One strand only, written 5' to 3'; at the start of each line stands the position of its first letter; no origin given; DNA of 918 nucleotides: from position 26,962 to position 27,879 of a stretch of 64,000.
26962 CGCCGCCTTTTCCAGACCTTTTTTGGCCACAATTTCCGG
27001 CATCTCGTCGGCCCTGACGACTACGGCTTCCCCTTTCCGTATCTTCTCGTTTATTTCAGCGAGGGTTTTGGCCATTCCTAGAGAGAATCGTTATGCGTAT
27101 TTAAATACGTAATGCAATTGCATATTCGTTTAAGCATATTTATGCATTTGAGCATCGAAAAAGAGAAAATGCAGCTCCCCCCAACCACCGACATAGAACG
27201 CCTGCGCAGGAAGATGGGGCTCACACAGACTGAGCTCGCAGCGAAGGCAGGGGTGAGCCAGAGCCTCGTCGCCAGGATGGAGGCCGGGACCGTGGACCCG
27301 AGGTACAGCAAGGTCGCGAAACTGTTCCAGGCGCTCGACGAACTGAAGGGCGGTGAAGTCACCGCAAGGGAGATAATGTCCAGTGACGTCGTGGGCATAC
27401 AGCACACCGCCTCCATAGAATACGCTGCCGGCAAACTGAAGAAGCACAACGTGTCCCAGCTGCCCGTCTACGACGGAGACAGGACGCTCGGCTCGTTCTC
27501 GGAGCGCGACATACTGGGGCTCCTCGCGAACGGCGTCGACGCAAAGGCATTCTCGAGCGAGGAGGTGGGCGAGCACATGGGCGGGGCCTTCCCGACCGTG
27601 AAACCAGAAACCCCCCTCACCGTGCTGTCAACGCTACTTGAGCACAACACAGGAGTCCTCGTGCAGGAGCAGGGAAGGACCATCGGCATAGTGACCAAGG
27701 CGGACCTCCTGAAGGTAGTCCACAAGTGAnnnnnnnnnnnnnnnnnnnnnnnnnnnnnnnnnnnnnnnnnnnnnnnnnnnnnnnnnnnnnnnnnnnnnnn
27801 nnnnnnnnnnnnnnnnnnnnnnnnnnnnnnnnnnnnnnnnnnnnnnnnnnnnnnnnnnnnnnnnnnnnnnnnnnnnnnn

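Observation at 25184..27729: Archaeal homocysteine-biosynthesis pair (COG1900-CBS + NIL-ferredoxin) divergent from an HTH-CBS regulator, with perfect palindromes over the shared promoter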

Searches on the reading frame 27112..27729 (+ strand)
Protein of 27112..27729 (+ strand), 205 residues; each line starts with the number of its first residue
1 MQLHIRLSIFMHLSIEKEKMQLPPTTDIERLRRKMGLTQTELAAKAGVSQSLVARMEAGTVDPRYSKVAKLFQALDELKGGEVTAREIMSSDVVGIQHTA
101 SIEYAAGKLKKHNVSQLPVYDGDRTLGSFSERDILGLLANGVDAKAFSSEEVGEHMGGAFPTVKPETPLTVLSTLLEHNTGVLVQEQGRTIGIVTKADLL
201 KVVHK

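Call 4: search_protein_families(library=pfam, proteins=[window:27112-27729:+], max_evalue=0.01)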
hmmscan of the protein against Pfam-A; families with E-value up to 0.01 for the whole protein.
window:27112-27729:+ (205 aa): 8 families
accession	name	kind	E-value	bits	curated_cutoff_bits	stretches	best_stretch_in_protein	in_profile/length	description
PF00571.33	CBS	-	4.4e-21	75.4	24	2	85-139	1-56/57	CBS domain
PF01381.28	HTH_3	-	8.3e-12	45.4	23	1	28-76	1-49/55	Helix-turn-helix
PF13560.12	HTH_31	-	2e-09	38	27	1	30-75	8-54/64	Helix-turn-helix domain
PF15731.11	MqsA_antitoxin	-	9.6e-05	22.9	30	1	24-76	70-121/131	Antitoxin component of bacterial toxin-antitoxin system, MqsA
PF13744.12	HTH_37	-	0.00028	21.1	27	1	26-78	21-71/80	Helix-turn-helix domain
PF20432.4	Xre-like-HTH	-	0.00048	20.8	25.8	1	24-64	11-53/63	Antitoxin Xre-like helix-turn-helix domain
PF13443.12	HTH_26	-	0.0012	19.5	22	1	28-76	2-51/63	Cro/C1-type HTH DNA-binding domain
PF12844.13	HTH_19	-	0.002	18.5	30.2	1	28-77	4-53/64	Helix-turn-helix domain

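Call 9: find_homologous_proteins(query=window:27169-27729:+, max_evalue=0.001)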
Query window:27169-27729:+ (186 aa): 480 proteins with E <= 0.001 among 855 candidates; the best 120 are listed.
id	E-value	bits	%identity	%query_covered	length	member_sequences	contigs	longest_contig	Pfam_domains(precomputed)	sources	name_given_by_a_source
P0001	7.7e-106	369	93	100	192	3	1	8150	PF01381.29,PF13560.13,PF00571.34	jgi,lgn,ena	-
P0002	3.9e-87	309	76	100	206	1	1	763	PF12844.14,PF01381.29,PF13560.13,PF00571.34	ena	-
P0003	2.5e-85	303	75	100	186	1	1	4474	PF01381.29,PF13560.13,PF00571.34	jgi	jgi:predicted transcriptional regulator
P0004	3.3e-84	299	74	100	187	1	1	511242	PF12844.14,PF01381.29,PF13560.13,PF00571.34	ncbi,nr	ncbi:MAG: CBS domain-containing protein [Candidatus Altiarchaeales archaeon]|nr:CBS domain-containin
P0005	1.2e-83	297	75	100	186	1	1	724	PF01381.29,PF13560.13,PF00571.34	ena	-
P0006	7.1e-83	295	73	100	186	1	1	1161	PF12844.14,PF01381.29,PF13560.13,PF00571.34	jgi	jgi:predicted transcriptional regulator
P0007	1.1e-81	291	71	100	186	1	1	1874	PF12844.14,PF01381.29,PF13560.13,PF00571.34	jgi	jgi:predicted transcriptional regulator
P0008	1.4e-81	290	71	100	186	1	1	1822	PF01381.29,PF13560.13,PF00571.34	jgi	jgi:predicted transcriptional regulator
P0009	1.8e-81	290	72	100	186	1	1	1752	PF12844.14,PF01381.29,PF13560.13,PF00571.34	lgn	-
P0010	2.7e-81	290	69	100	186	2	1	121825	PF12844.14,PF01381.29,PF13560.13,PF00571.34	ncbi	ncbi:MAG: CBS domain-containing protein [Candidatus Altiarchaeota archaeon]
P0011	4.7e-81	289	71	100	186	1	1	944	PF01381.29,PF13560.13,PF00571.34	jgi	jgi:predicted transcriptional regulator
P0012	8.6e-81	288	72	100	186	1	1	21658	PF12844.14,PF01381.29,PF13560.13,PF00571.34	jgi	jgi:predicted transcriptional regulator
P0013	1.7e-80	287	74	99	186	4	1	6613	PF12844.14,PF01381.29,PF13560.13,PF00571.34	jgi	-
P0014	2.3e-80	286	73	100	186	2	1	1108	PF12844.14,PF01381.29,PF13560.13,PF00571.34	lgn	-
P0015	2.1e-79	283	70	100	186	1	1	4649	PF01381.29,PF13560.13,PF00571.34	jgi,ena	-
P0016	2.3e-79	283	71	100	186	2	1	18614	PF01381.29,PF13560.13,PF00571.34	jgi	-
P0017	3.7e-77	276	69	100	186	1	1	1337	PF12844.14,PF01381.29,PF13560.13,PF00571.34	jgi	jgi:predicted transcriptional regulator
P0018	9.5e-77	275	69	100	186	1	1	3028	PF12844.14,PF01381.29,PF13560.13,PF00571.34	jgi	jgi:predicted transcriptional regulator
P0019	1.0e-76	275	69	100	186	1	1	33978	PF12844.14,PF01381.29,PF13560.13,PF00571.34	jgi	jgi:predicted transcriptional regulator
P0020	1.7e-76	274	69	100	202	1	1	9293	PF12844.14,PF01381.29,PF13560.13,PF00571.34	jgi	jgi:predicted transcriptional regulator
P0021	5.4e-73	263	68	100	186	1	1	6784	PF01381.29,PF13560.13,PF00571.34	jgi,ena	-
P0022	7.1e-73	262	69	100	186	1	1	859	PF01381.29,PF13560.13,PF00571.34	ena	-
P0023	1.6e-71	258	64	100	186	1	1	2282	PF12844.14,PF01381.29,PF13560.13,PF00571.34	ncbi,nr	ncbi:MAG: CBS domain-containing protein [Candidatus Altiarchaeota archaeon]|nr:CBS domain-containing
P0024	2.0e-71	257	66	100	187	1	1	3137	PF01381.29,PF13560.13,PF00571.34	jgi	jgi:predicted transcriptional regulator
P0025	9.4e-70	252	65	99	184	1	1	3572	PF01381.29,PF13560.13,PF00571.34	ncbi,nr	ncbi:MAG: CBS domain-containing protein [Candidatus Altiarchaeota archaeon]|nr:CBS domain-containing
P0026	6.6e-69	249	62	100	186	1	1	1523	PF12844.14,PF01381.29,PF13560.13,PF00571.34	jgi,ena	-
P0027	6.6e-69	249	64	100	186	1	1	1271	PF12844.14,PF01381.29,PF13560.13,PF00571.34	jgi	jgi:predicted transcriptional regulator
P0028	9.5e-69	249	64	100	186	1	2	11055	PF12844.14,PF01381.29,PF13560.13,PF00571.34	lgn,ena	-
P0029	1.7e-68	248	63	100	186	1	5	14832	PF12844.14,PF01381.29,PF13560.13,PF00571.34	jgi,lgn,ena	-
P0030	2.7e-68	247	62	100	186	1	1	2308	PF01381.29,PF13560.13,PF00571.34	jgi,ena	-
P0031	4.7e-68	246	63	99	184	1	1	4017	PF12844.14,PF01381.29,PF13560.13,PF00571.34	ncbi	-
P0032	1.1e-67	245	62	98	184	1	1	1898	PF01381.29,PF13560.13,PF00571.34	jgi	jgi:predicted transcriptional regulator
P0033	1.3e-67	245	63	99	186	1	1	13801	PF01381.29,PF13560.13,PF00571.34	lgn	-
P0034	1.3e-65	239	58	100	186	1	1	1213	PF01381.29,PF13560.13,PF00571.34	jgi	jgi:predicted transcriptional regulator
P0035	8.3e-65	236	62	100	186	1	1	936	PF01381.29,PF13560.13,PF00571.34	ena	-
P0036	9.0e-65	236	59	100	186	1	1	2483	PF12844.14,PF01381.29,PF13560.13,PF00571.34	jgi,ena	-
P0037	3.6e-62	227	58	95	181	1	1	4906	PF01381.29,PF13560.13,PF00571.34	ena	-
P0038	4.4e-62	227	61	99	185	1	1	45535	PF12844.14,PF01381.29,PF13560.13,PF00571.34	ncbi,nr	ncbi:CBS domain protein [uncultured archaeon]|nr:CBS domain protein [uncultured archaeon]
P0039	8.0e-62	226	60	100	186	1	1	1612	PF12844.14,PF01381.29,PF13560.13,PF00571.34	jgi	jgi:predicted transcriptional regulator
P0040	2.9e-61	224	61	99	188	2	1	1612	PF12844.14,PF01381.29,PF13560.13,PF00571.34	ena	-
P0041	8.3e-61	223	60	99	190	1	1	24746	PF12844.14,PF01381.29,PF13560.13,PF00571.34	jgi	jgi:predicted transcriptional regulator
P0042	1.4e-60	222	57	99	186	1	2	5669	PF12844.14,PF01381.29,PF13560.13,PF00571.34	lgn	-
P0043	6.0e-60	220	58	99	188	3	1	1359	PF01381.29,PF13560.13,PF00571.34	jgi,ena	-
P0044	1.5e-59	219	58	100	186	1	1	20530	PF12844.14,PF01381.29,PF13560.13,PF00571.34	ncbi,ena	-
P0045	5.8e-58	214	64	91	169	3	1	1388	PF01381.29,PF13560.13,PF00571.34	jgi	jgi:predicted transcriptional regulator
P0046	5.9e-58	214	58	99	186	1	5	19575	PF12844.14,PF01381.29,PF00571.34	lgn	-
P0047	2.4e-57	212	58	100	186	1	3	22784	PF01381.29,PF13560.13,PF00571.34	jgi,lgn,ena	-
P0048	2.4e-57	212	56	100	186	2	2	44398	PF12844.14,PF01381.29,PF13560.13,PF00571.34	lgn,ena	-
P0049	4.5e-57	211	57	100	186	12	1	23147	PF01381.29,PF13560.13,PF00571.34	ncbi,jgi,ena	-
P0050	3.6e-56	208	54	100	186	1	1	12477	PF12844.14,PF01381.29,PF13560.13,PF00571.34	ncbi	ncbi:MAG: CBS domain-containing protein [Candidatus Altiarchaeota archaeon]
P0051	3.1e-55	205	54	100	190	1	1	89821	PF12844.14,PF01381.29,PF13560.13,PF00571.34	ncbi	ncbi:MAG: CBS domain-containing protein [Candidatus Altiarchaeota archaeon]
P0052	3.3e-55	205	57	100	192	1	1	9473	PF12844.14,PF01381.29,PF13560.13,PF00571.34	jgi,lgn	jgi:predicted transcriptional regulator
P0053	4.0e-55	204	55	100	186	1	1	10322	PF12844.14,PF01381.29,PF13560.13,PF00571.34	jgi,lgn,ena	-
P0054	1.1e-54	203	57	100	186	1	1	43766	PF01381.29,PF13560.13,PF00571.34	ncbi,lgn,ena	-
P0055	1.3e-54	203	57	99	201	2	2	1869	PF12844.14,PF01381.29,PF13560.13,PF13443.13,PF00571.34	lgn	-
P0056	2.3e-54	202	59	99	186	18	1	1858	PF12844.14,PF01381.29,PF13560.13,PF13443.13,PF00571.34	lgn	-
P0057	2.5e-54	202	54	100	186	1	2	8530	PF01381.29,PF13560.13,PF00571.34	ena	-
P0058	3.5e-54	201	55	100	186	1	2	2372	PF12844.14,PF01381.29,PF13560.13,PF13443.13,PF00571.34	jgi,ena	-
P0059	8.2e-54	200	55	100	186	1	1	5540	PF12844.14,PF01381.29,PF13560.13,PF00571.34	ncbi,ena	-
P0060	4.3e-53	198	54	99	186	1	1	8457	PF12844.14,PF01381.29,PF13560.13,PF00571.34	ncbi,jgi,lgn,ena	-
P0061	6.7e-53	197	53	99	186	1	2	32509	PF12844.14,PF01381.29,PF13560.13,PF00571.34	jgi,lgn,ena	-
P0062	7.9e-53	197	56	100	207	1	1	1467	PF12844.14,PF01381.29,PF13560.13,PF00571.34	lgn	-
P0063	1.4e-52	196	56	99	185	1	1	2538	PF12844.14,PF01381.29,PF13560.13,PF13443.13,PF00571.34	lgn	-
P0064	8.4e-52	194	52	100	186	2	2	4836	PF12844.14,PF01381.29,PF13560.13,PF00571.34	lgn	-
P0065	9.2e-52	193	55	99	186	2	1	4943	PF12844.14,PF01381.29,PF13560.13,PF00571.34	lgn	-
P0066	2.3e-51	192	56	99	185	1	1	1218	PF12844.14,PF01381.29,PF13560.13,PF13443.13,PF00571.34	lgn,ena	-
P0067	3.2e-51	192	53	100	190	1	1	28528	PF12844.14,PF01381.29,PF13560.13,PF00571.34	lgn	-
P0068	3.7e-51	191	55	99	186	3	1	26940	PF12844.14,PF01381.29,PF13560.13,PF00571.34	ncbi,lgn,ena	-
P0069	1.1e-50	190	54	99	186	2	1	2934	PF12844.14,PF01381.29,PF13560.13,PF00571.34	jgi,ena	-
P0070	1.9e-50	189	55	94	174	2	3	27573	PF12844.14,PF01381.29,PF13560.13,PF13443.13,PF00571.34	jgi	-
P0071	4.5e-50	188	51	99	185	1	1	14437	PF12844.14,PF01381.29,PF13560.13,PF00571.34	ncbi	-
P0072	5.5e-50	188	54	100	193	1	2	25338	PF12844.14,PF01381.29,PF13560.13,PF00571.34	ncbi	-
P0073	7.3e-50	187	56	93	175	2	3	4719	PF12844.14,PF01381.29,PF13560.13,PF13443.13,PF00571.34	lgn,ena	-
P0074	7.5e-50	187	54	99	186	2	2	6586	PF01381.29,PF13560.13,PF00571.34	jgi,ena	-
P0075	2.2e-49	186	51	99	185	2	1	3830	PF12844.14,PF01381.29,PF13560.13,PF00571.34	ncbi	-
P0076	3.9e-49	185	53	100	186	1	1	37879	PF12844.14,PF01381.29,PF13560.13,PF13443.13,PF00571.34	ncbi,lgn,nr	ncbi:MAG: CBS domain-containing protein [Candidatus Altiarchaeota archaeon]|nr:CBS domain-containing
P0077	5.5e-49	184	51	99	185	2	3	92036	PF12844.14,PF01381.29,PF13560.13,PF00571.34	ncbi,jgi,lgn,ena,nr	ncbi:MAG: transcriptional regulator [Candidatus Altiarchaeales archaeon ex4484_2]|nr:MAG: transcript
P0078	8.4e-49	184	53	99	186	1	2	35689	PF12844.14,PF01381.29,PF13560.13,PF00571.34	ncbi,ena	-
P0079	1.7e-48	183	50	99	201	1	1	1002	PF12844.14,PF01381.29,PF13560.13,PF00571.34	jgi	jgi:predicted transcriptional regulator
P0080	8.1e-48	181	52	99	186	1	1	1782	PF12844.14,PF01381.29,PF13560.13,PF00571.34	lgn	-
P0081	7.8e-47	177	51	99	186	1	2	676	PF12844.14,PF01381.29,PF13560.13,PF00571.34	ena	-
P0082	2.5e-46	176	50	99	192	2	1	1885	PF12844.14,PF01381.29,PF13560.13,PF00571.34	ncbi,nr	ncbi:MAG TPA: CBS domain-containing protein [Candidatus Altiarchaeales archaeon]|nr:CBS domain-conta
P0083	7.2e-46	174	50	99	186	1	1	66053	PF12844.14,PF01381.29,PF13560.13,PF00571.34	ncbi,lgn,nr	ncbi:MAG: CBS domain-containing protein [Candidatus Altiarchaeota archaeon]|nr:CBS domain-containing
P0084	3.6e-45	172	48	99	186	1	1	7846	PF12844.14,PF01381.29,PF13560.13,PF00571.34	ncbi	ncbi:CBS domain-containing protein [Candidatus Altiarchaeota archaeon]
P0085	8.1e-45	171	47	99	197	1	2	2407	PF12844.14,PF01381.29,PF13560.13,PF00571.34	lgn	-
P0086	3.7e-42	162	49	99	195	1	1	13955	PF01381.29,PF13560.13,PF00571.34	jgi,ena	-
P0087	3.2e-40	156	45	98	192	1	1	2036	PF01381.29,PF00571.34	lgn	-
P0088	9.3e-40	154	45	98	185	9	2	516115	PF01381.29,PF00571.34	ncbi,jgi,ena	-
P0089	1.4e-39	154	45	98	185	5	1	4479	PF01381.29,PF00571.34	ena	-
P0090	1.7e-39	154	46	98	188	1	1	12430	PF01381.29,PF13560.13,PF00571.34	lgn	-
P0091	2.7e-39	153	47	98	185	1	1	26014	PF12844.14,PF01381.29,PF13560.13,PF00571.34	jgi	-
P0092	3.1e-39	153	44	98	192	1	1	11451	PF01381.29,PF00571.34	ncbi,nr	ncbi:CBS domain-containing protein [Candidatus Bathyarchaeota archaeon]|nr:CBS domain-containing pro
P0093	3.6e-39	152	45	98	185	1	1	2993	PF12844.14,PF01381.29,PF13560.13,PF00571.34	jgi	jgi:predicted transcriptional regulator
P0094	3.8e-39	152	45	98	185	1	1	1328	PF01381.29,PF00571.34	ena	-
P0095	4.6e-39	152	45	98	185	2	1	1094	PF12844.14,PF01381.29,PF00571.34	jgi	jgi:predicted transcriptional regulator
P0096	5.6e-39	152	44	98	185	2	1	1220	PF12844.14,PF01381.29,PF00571.34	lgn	-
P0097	6.1e-39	152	44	98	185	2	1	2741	PF12844.14,PF01381.29,PF13560.13,PF00571.34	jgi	-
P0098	8.7e-39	151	44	98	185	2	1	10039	PF12844.14,PF01381.29,PF13560.13,PF00571.34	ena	-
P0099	9.1e-39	151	44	98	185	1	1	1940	PF01381.29,PF00571.34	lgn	-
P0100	1.2e-38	151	44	98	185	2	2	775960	PF12844.14,PF01381.29,PF13560.13,PF00571.34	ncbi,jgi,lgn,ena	jgi:predicted transcriptional regulator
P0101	1.2e-38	151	44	98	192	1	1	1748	PF12844.14,PF01381.29,PF13560.13,PF00571.34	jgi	-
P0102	1.3e-38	151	44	97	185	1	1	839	PF12844.14,PF01381.29,PF13560.13,PF00571.34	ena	-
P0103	1.4e-38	151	44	97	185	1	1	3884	PF12844.14,PF01381.29,PF00571.34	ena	-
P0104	1.4e-38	151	43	98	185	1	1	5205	PF01381.29,PF00571.34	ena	-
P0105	1.8e-38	150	44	98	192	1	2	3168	PF12844.14,PF01381.29,PF13560.13,PF00571.34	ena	-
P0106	1.8e-38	150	44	98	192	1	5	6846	PF12844.14,PF01381.29,PF13560.13,PF00571.34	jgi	-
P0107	1.8e-38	150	43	98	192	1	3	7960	PF12844.14,PF01381.29,PF13560.13,PF00571.34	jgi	-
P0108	2.2e-38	150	43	98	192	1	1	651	PF12844.14,PF01381.29,PF13560.13,PF00571.34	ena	-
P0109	2.4e-38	150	43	98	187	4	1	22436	PF12844.14,PF01381.29,PF13560.13,PF00571.34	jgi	-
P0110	2.7e-38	150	44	98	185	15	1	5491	PF01381.29,PF00571.34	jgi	jgi:predicted transcriptional regulator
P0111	2.7e-38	150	43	98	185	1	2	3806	PF12844.14,PF01381.29,PF13560.13,PF00571.34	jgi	jgi:predicted transcriptional regulator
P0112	2.8e-38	150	44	98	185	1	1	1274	PF12844.14,PF01381.29,PF13560.13,PF00571.34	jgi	-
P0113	3.2e-38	149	44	98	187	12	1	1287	PF12844.14,PF01381.29,PF13560.13,PF00571.34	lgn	-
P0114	3.5e-38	149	44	98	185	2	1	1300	PF12844.14,PF01381.29,PF13560.13,PF00571.34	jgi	jgi:predicted transcriptional regulator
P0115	4.0e-38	149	48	92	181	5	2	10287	PF12844.14,PF01381.29,PF13560.13,PF00571.34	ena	-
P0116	4.6e-38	149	43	98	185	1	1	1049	PF01381.29,PF00571.34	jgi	jgi:predicted transcriptional regulator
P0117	4.6e-38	149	43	98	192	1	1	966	PF12844.14,PF01381.29,PF13560.13,PF00571.34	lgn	-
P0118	4.7e-38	149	43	98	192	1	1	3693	PF12844.14,PF01381.29,PF13560.13,PF00571.34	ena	-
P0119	4.7e-38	149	43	98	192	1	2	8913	PF12844.14,PF01381.29,PF13560.13,PF00571.34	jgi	-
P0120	4.7e-38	149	43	98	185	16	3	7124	PF12844.14,PF01381.29,PF00571.34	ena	-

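Call 11: find_related_loci(query=A1, collection=genome_contigs, flank=10000)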
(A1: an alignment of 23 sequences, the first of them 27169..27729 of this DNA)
Query A1 (186 aa) in genome_contigs; peptide patterns used: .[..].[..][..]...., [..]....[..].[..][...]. (x = any residue, [..] = any of these).
600 stretches matched a pattern (row limit reached: there are more); 556 encode a relative of the query (tblastn E <= 1e-3); the best 80 are kept; 80 distinct loci.
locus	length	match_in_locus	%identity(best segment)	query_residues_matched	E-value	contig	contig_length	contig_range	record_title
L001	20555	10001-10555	56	1-185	4e-65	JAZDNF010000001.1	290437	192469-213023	MAG: Candidatus Altiarchaeota archaeon isolate MEGAHIT-group-0.7 k141_13906844, whole genome shotgun sequence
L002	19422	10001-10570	54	1-186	4e-65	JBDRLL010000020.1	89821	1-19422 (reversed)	MAG: Candidatus Altiarchaeota archaeon isolate MEGAHIT-group-1.775 k141_2985725, whole genome shotgun sequence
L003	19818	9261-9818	57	1-186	1e-64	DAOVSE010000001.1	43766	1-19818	MAG TPA_asm: Candidatus Altiarchaeota archaeon isolate CSMAG_1619 CSMAG_1619_k141_1984500_length_43766_cov_51.2815, whol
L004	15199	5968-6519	55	1-184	5e-59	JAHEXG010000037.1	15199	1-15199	MAG: Candidatus Altiarchaeales archaeon isolate nzgw1 NODE_3774_length_15200_cov_4.147092, whole genome shotgun sequence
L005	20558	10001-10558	53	1-186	2e-58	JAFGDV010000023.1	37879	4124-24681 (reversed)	MAG: Candidatus Altiarchaeota archaeon isolate Zod_Metabat.1191 k87_7681674, whole genome shotgun sequence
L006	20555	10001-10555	52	1-185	5e-58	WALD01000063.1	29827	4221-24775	MAG: Candidatus Altiarchaeota archaeon isolate S014_51_esom k151_269197, whole genome shotgun sequence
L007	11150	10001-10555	50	1-185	4e-58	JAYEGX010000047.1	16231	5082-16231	MAG: Candidatus Altiarchaeota archaeon isolate MAG234 MAG234_47, whole genome shotgun sequence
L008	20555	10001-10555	51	1-185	1e-57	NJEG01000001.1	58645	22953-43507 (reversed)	MAG: Candidatus Altiarchaeales archaeon ex4484_2 ex4484_2_scaffold_21_length_58645__count_13676, whole genome shotgun se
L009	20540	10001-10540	48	8-186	4e-53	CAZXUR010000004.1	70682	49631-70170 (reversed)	MAG TPA_asm: uncultured archaeon isolate SRP141376_co1_333 genome assembly, contig: NODE_993_length_70682_cov_7.085222,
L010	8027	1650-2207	47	1-186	4e-53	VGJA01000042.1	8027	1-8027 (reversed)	MAG: Candidatus Altiarchaeales archaeon isolate M_DeepCast_200m_m2_220 M_DeepCast_200m_m2_220_Ga0194113_10017628, whole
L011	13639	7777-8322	45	4-185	4e-48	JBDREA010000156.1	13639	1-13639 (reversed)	MAG: Candidatus Altiarchaeota archaeon isolate MEGAHIT-group-1.290 k141_13126282, whole genome shotgun sequence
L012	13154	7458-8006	43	3-184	4e-46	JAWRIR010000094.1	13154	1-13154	MAG: Thermoproteota archaeon isolate ADS1 c_000000133827, whole genome shotgun sequence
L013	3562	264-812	46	3-184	4e-46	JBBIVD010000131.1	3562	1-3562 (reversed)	MAG: Candidatus Bathyarchaeota archaeon isolate PLS170224_bin_69 NODE_7602_length_3562_cov_4.236384, whole genome shotgu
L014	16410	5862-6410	43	3-184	1e-45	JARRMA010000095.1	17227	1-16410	MAG: Candidatus Bathyarchaeota archaeon isolate Spart_086_MAG scaffold_10865, whole genome shotgun sequence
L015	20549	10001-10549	44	3-184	8e-46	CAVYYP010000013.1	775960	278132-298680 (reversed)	MAG: Candidatus Bathyarchaeota archaeon isolate MFD02923.bin.1.72 genome assembly, contig: contig_5942, whole genome sho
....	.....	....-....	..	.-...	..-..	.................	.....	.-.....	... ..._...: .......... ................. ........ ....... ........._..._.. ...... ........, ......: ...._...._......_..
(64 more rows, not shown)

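Call 15: find_related_loci(query=window:27169-27729:+, collection=metagenome_contigs, flank=6000)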
Query window:27169-27729:+ (186 aa) in metagenome_contigs; peptide patterns used: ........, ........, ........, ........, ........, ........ (x = any residue, [..] = any of these).
230 stretches matched a pattern; 26 encode a relative of the query (tblastn E <= 1e-3); 26 distinct loci.
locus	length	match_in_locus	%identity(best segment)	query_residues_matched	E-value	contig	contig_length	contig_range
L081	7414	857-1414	94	1-186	4e-116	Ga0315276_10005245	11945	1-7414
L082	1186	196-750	42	3-184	4e-43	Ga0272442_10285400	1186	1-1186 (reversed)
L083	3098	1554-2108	39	3-184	1e-37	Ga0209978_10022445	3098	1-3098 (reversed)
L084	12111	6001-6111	51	9-45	3e-7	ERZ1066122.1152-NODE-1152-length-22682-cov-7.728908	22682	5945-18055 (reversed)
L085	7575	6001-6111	51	9-45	3e-7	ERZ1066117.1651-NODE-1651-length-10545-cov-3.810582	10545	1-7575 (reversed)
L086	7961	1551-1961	29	59-182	5e-7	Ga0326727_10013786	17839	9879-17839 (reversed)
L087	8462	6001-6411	29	59-182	5e-7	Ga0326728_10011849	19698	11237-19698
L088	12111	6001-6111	51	9-45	3e-7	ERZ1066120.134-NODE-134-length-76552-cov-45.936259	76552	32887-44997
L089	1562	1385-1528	42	9-56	7e-7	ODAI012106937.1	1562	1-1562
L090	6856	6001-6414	29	59-182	8e-7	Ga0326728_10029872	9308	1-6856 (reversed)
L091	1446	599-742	42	9-56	9e-7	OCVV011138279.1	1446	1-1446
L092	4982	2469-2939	24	41-183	1e-6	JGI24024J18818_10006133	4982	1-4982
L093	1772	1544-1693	46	9-57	1e-6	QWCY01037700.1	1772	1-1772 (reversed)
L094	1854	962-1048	62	12-40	5e-6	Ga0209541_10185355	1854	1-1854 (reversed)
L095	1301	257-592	31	60-171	4e-6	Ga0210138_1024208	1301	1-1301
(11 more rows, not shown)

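Call 16: find_encoding_contigs(protein=P0004, flank=10000, max_places=1)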
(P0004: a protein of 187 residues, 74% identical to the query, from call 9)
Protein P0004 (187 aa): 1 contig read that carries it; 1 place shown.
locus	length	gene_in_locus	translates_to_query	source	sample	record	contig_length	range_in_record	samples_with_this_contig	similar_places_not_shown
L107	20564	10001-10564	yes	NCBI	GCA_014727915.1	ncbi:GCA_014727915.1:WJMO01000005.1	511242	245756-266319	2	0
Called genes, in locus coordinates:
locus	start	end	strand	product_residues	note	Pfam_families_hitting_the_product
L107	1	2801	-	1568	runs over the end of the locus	-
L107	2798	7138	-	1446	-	-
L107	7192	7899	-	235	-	PF27030:AbpE_bact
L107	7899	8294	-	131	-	PF09383:NIL, PF13746:Fer4_18 (faint), PF13237:Fer4_10, PF00037:Fer4 (weak), PF14697:Fer4_21, PF12838:Fer4_7, PF12797:Fer4_2 (weak), PF00037:Fer4, +3 more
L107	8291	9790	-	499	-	PF01837:HcyBio, PF00571:CBS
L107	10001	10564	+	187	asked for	PF01381:HTH_3, PF12844:HTH_19 (weak), PF13560:HTH_31, PF00571:CBS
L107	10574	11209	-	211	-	-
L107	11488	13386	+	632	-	PF00330:Aconitase, PF00694:Aconitase_C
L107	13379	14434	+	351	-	PF00180:Iso_dh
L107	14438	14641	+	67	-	-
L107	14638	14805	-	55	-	-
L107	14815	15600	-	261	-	PF03446:NAD_binding_2 (weak), PF03807:F420_oxidored, PF02153:PDH_N (weak), PF13380:CoA_binding_2 (faint), PF14748:P5CR_dimer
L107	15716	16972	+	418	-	-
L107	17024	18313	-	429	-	PF00171:Aldedh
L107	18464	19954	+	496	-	-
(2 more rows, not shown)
